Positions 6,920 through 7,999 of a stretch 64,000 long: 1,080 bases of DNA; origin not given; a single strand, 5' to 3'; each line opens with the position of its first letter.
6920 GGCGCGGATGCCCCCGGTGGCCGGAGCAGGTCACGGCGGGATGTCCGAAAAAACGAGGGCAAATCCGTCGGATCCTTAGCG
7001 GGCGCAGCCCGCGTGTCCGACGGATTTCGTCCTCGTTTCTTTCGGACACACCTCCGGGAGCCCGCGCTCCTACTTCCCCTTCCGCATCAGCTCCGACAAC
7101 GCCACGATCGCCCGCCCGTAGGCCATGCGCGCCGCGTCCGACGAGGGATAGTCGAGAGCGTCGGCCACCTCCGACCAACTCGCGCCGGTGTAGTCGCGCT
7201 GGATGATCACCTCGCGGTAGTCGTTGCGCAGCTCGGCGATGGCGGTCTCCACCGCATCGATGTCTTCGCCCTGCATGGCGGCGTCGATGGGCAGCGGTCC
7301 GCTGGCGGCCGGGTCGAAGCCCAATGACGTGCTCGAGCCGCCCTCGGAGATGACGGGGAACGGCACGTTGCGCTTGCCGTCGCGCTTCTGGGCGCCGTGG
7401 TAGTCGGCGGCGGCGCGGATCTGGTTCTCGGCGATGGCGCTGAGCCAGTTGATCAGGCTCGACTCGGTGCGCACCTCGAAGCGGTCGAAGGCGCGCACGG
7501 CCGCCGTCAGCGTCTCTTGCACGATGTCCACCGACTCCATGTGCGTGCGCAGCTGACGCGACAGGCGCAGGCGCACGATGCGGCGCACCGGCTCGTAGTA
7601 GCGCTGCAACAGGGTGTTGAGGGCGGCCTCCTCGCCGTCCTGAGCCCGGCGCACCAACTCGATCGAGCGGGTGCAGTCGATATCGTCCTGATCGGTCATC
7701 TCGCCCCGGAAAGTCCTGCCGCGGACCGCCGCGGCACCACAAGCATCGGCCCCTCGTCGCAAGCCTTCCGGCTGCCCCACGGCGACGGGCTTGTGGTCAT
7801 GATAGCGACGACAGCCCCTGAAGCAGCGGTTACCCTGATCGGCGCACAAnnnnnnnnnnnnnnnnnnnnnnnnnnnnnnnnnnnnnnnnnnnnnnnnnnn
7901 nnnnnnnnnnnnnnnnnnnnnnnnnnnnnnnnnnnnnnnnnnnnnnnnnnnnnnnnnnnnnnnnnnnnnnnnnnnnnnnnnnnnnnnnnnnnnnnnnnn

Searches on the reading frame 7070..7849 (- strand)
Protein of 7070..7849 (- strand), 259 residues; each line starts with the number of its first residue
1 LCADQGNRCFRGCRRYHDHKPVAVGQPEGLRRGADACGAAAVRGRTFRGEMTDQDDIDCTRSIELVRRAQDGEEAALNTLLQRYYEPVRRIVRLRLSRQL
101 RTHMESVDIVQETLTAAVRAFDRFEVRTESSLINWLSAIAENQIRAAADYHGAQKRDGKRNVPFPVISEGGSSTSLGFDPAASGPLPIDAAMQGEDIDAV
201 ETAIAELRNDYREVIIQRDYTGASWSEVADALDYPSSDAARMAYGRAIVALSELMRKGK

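Call 30: search_protein_families(library=pfam, proteins=[window:7070-7849:-], max_evalue=0.0001)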
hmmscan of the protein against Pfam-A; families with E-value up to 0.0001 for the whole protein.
window:7070-7849:- (259 aa): 2 families
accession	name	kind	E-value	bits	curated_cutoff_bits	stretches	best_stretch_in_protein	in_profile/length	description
PF07638.17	Sigma70_ECF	-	4.3e-07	30.5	21.1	1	64-236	6-165/185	ECF sigma factor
PF04542.20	Sigma70_r2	-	5.6e-07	29.7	24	1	80-145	1-62/71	Sigma-70 region 2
